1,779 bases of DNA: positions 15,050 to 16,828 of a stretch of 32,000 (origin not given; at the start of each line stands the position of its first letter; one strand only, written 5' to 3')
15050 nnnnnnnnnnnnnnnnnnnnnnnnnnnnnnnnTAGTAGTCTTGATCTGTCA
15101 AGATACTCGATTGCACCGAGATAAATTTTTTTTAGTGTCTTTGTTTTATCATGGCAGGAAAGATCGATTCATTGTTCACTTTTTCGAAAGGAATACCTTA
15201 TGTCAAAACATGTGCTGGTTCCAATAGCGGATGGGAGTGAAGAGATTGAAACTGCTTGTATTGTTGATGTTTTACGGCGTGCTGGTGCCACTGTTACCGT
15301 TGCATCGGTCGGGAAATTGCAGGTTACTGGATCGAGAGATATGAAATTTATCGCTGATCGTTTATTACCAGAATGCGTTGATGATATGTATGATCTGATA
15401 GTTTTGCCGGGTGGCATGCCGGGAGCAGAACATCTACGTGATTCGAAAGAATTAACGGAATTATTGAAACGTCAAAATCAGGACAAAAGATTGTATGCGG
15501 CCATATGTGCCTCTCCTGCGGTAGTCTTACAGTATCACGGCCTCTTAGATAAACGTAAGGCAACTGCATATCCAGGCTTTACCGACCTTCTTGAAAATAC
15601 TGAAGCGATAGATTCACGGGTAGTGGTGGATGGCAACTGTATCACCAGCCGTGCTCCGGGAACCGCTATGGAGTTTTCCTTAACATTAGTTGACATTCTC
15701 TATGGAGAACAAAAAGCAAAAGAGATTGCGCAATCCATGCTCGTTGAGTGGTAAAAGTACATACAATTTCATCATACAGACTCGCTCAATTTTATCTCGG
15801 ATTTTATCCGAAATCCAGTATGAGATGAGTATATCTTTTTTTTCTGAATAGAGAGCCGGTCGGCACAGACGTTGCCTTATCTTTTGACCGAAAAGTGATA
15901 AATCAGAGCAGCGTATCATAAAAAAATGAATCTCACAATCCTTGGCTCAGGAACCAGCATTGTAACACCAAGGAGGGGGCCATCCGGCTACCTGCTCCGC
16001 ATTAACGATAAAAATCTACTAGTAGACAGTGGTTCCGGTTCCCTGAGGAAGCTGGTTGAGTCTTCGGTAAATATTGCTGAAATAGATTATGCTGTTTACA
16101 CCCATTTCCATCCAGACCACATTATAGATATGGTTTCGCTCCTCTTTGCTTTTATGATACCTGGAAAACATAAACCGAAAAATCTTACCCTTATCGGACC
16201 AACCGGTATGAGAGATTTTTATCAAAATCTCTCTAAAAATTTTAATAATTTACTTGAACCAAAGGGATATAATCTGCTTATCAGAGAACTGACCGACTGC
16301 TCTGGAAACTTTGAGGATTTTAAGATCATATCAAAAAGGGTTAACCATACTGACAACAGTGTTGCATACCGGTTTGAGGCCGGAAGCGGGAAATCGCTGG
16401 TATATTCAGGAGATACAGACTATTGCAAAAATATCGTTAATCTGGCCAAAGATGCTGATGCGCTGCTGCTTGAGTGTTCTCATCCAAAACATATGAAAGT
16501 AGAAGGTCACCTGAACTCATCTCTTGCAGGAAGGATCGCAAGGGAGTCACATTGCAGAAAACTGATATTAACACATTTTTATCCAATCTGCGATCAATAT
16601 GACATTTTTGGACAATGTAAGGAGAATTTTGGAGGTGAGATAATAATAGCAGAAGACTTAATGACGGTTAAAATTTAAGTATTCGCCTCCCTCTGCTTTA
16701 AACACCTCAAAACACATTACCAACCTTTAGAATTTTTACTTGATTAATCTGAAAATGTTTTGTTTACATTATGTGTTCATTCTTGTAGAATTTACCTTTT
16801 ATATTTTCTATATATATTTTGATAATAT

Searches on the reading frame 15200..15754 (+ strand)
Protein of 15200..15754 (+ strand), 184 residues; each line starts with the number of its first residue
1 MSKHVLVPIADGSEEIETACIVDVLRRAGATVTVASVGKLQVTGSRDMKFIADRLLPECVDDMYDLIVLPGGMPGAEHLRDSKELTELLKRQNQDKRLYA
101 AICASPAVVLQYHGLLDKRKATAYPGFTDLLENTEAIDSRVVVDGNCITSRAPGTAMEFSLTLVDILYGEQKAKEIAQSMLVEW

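Call 14: search_protein_families(library=pfam, proteins=[window:15200-15754:+])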
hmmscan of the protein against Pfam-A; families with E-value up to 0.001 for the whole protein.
window:15200-15754:+ (184 aa): 1 family
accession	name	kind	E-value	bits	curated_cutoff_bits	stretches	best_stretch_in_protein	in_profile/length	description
PF01965.30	DJ-1_PfpI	-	9e-48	162.6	26.6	1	3-164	1-163/165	DJ-1/PfpI family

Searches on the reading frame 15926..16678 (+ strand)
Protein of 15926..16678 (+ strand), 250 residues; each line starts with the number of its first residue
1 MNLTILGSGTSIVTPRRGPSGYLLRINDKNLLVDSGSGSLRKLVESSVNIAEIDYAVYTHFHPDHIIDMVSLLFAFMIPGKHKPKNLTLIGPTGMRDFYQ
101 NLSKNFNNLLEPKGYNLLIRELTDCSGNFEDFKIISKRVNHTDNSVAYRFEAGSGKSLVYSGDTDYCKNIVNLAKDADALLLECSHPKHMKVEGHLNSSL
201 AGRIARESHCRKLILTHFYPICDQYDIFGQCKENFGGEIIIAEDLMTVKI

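Call 14: search_protein_families(library=pfam, proteins=[window:15926-16678:+])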
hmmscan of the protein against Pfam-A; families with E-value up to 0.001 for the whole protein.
window:15926-16678:+ (250 aa): 3 families
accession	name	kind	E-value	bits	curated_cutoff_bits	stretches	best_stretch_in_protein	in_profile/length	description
PF12706.13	Lactamase_B_2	-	2e-15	57.4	27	1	30-218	2-200/200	Beta-lactamase superfamily domain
PF00753.33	Lactamase_B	-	2.8e-13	50.7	22.7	1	19-166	6-152/196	Metallo-beta-lactamase superfamily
PF23023.1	Anti-Pycsar_Apyc1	-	0.00024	21.1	50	1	21-72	22-73/250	Anti-Pycsar protein Apyc1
